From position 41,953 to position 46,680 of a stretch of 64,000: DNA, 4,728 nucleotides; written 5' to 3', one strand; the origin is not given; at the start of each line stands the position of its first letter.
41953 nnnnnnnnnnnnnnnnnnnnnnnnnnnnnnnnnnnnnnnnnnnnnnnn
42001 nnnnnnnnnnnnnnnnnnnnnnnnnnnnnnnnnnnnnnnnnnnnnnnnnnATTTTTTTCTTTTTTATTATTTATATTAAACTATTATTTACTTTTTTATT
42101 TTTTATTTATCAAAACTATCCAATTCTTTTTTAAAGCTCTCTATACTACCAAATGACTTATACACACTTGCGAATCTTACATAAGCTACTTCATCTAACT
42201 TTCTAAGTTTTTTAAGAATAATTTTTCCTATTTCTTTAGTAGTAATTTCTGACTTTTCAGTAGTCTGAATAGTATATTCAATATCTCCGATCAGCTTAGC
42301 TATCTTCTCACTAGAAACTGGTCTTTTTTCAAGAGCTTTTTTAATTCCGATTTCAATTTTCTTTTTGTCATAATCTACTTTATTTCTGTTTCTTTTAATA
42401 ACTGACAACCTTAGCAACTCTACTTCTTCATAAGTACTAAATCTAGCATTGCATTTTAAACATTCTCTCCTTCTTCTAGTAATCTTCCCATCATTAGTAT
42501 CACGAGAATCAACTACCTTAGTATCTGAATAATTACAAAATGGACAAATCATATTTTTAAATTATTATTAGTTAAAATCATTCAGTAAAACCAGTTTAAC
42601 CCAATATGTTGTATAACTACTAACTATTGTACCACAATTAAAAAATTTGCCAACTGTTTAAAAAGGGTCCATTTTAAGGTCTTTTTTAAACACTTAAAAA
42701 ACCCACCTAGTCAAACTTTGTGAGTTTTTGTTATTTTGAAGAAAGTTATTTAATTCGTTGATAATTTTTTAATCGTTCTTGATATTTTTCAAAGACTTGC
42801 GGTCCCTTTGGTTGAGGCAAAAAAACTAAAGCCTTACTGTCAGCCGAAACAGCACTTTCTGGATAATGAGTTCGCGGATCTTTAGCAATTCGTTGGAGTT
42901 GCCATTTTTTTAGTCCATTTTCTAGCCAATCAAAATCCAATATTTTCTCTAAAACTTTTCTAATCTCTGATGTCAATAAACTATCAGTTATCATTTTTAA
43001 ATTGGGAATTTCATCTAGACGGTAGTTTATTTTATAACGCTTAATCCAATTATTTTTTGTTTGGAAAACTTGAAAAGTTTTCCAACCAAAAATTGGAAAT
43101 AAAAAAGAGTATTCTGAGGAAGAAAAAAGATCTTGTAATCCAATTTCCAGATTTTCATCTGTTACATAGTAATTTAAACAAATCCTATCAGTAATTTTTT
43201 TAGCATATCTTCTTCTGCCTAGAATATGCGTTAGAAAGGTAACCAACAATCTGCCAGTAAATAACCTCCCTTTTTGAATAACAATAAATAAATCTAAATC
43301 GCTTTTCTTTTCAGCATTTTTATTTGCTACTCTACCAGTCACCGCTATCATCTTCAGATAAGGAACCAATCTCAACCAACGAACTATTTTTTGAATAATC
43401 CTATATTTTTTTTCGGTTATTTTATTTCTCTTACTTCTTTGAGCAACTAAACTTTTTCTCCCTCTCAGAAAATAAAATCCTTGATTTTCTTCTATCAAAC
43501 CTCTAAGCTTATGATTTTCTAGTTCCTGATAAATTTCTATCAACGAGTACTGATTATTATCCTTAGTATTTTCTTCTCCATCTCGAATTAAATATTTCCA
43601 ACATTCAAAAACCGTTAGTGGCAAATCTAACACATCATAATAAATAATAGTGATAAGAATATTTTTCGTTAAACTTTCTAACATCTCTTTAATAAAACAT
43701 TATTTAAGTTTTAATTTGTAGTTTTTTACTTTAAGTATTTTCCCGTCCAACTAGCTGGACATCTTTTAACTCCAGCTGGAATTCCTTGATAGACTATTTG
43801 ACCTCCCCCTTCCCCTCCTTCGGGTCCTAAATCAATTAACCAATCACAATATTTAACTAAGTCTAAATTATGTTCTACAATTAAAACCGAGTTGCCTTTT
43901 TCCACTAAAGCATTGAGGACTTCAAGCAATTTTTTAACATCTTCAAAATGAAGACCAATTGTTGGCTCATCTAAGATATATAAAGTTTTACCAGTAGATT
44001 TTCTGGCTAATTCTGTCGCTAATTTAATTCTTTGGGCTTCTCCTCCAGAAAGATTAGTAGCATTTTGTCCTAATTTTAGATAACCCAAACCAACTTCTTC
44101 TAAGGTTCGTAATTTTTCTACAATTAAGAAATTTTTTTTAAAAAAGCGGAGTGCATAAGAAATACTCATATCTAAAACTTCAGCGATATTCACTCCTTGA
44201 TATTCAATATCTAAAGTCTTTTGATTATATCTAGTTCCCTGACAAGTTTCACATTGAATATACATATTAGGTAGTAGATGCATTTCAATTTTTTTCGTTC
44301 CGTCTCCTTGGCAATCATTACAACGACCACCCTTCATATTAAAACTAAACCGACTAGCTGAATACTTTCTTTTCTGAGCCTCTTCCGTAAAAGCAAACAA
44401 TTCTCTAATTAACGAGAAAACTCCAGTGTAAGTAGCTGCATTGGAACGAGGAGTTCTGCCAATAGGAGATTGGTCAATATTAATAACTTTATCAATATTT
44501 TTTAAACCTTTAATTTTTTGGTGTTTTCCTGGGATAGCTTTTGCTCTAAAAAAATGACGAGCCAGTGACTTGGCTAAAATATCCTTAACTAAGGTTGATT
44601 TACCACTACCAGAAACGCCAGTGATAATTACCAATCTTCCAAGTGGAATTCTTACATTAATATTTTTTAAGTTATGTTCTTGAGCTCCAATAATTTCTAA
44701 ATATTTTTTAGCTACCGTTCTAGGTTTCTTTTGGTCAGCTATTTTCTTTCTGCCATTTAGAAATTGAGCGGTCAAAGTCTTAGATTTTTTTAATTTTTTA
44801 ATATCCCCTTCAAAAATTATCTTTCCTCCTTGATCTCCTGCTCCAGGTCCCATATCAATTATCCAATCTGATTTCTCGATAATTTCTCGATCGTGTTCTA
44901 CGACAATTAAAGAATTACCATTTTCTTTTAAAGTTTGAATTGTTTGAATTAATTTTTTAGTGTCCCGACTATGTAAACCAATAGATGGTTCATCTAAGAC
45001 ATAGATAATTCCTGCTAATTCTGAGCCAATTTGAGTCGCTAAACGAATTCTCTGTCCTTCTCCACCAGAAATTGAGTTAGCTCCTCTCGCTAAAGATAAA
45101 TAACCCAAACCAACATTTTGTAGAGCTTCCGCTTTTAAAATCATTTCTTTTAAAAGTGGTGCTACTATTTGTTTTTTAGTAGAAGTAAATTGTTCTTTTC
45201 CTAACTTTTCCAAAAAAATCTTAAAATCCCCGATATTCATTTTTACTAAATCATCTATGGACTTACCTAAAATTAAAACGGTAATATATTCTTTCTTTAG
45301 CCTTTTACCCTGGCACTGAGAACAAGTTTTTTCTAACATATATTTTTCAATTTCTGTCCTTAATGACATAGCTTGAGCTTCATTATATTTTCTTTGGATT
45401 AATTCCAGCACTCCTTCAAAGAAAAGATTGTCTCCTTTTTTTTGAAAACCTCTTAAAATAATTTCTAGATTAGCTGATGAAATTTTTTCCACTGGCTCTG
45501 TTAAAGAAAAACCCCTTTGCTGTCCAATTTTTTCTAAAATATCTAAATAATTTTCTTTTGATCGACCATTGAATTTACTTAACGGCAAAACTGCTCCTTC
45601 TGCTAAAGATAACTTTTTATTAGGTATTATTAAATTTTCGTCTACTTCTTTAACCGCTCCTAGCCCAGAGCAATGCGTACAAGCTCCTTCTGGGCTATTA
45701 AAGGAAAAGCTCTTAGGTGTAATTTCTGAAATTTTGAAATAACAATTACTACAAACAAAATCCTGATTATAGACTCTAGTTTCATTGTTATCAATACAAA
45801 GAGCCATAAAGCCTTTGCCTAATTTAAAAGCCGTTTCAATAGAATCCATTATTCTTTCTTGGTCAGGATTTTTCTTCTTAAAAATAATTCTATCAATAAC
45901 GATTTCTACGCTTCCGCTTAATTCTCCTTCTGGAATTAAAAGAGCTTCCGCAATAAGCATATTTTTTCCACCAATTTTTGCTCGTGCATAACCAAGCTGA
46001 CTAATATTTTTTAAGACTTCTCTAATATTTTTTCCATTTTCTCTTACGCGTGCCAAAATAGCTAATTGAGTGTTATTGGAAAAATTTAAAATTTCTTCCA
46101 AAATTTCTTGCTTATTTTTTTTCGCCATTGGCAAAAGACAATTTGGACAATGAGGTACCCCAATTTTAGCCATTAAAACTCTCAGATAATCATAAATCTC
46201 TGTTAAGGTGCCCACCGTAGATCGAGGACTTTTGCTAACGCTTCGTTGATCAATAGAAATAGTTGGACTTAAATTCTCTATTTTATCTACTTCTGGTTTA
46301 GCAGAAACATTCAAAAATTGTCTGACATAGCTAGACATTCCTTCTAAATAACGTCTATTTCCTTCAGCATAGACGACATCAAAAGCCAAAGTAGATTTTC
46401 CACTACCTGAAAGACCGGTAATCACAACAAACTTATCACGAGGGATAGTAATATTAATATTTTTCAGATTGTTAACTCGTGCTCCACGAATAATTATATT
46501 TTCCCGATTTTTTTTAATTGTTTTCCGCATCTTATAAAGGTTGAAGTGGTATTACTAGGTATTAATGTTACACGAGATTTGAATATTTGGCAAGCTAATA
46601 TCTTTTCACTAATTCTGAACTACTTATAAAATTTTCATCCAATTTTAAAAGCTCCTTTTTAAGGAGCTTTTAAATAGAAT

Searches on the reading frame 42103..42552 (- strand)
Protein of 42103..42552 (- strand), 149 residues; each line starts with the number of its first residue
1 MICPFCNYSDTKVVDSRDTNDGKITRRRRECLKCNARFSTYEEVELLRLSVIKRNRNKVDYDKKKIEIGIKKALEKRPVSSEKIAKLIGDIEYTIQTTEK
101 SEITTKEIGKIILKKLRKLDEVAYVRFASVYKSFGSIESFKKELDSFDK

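Call 44: search_protein_families(library=pfam, proteins=[window:42103-42552:-], max_evalue=0.001)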
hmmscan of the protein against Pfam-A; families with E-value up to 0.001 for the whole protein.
window:42103-42552:- (149 aa): 2 families
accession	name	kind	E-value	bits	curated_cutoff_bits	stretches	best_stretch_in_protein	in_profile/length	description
PF22811.2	Zn_ribbon_NrdR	-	7.9e-20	71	27.2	1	1-42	1-42/42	Transcriptional repressor NrdR-like, N-terminal domain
PF03477.21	ATP-cone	-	1e-19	71.3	25.8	1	50-134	2-85/88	ATP cone domain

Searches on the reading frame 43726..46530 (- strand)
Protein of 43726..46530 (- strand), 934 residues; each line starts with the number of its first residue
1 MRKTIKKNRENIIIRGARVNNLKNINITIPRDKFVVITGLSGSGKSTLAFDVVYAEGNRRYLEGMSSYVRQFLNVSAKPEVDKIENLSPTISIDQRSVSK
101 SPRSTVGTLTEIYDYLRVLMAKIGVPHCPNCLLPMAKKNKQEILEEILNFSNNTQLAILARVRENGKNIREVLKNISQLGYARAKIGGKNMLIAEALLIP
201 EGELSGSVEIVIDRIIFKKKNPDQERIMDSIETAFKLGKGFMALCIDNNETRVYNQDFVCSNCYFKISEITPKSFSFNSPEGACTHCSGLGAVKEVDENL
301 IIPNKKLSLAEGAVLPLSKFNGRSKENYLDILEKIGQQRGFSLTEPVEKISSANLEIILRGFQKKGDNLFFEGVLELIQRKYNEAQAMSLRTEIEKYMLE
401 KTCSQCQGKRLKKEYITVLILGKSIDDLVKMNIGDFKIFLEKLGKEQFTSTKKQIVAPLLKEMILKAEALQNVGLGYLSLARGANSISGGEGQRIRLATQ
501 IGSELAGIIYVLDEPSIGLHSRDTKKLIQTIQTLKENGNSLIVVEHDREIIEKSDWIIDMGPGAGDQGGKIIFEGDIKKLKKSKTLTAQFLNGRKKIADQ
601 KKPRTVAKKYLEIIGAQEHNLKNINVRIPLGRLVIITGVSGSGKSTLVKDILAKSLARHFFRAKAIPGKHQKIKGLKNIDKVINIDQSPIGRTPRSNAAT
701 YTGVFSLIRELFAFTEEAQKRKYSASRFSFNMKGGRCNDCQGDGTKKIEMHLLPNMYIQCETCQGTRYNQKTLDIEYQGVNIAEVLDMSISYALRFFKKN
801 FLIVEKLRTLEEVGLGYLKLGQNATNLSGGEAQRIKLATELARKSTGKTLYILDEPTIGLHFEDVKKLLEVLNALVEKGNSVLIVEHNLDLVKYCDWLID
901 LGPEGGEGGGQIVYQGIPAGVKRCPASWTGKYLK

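Call 44: search_protein_families(library=pfam, proteins=[window:43726-46530:-], max_evalue=0.001)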
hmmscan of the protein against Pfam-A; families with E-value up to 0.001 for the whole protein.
window:43726-46530:- (934 aa): 25 families
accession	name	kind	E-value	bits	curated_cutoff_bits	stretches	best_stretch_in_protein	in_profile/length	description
PF00005.33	ABC_tran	-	1.7e-21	77.7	25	3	621-653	1-33/137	ABC transporter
PF17760.6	UvrA_inter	-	1.9e-17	63.6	23.3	1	141-243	4-104/109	UvrA interaction domain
PF17755.6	UvrA_DNA-bind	-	2.1e-17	63.8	23.2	1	297-396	1-110/110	UvrA DNA-binding domain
PF02463.25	SMC_N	-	5.7e-12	46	40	1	625-899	17-209/220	RecF/RecN/SMC N terminal domain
PF13304.12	AAA_21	-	4.9e-09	37.1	27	1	822-888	233-299/304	AAA domain, putative AbiEii toxin, Type IV TA system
PF13191.12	AAA_16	-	1.2e-08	36.1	32.6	1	626-671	19-61/167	AAA ATPase domain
PF13555.12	AAA_29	-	2.4e-08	34.1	27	0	626-648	17-39/61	P-loop containing region of AAA domain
PF20720.3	nSTAND3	-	4e-08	33.5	27.2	0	632-662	18-47/155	Novel STAND NTPase 3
PF13481.12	AAA_25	-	5.5e-07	29.8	27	0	27-54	28-55/195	AAA domain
PF13401.12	AAA_22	-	1e-06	29.5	27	0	632-656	6-30/130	AAA domain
PF03193.22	RsgA_GTPase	-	2.9e-06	27.6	30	0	611-670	87-146/174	RsgA GTPase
PF13173.12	AAA_14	-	3.1e-06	27.7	27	0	632-659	3-31/129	AAA domain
PF25199.1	nSTAND_NTPase5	-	3.1e-06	27.5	34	0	632-656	42-66/145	Novel STAND NTPase 5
PF01637.24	ATPase_2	-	3.4e-06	27.4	33.2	0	632-717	21-107/225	ATPase domain predominantly from Archaea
PF05729.18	NACHT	-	5.6e-06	26.7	26.7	0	632-654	1-23/167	NACHT domain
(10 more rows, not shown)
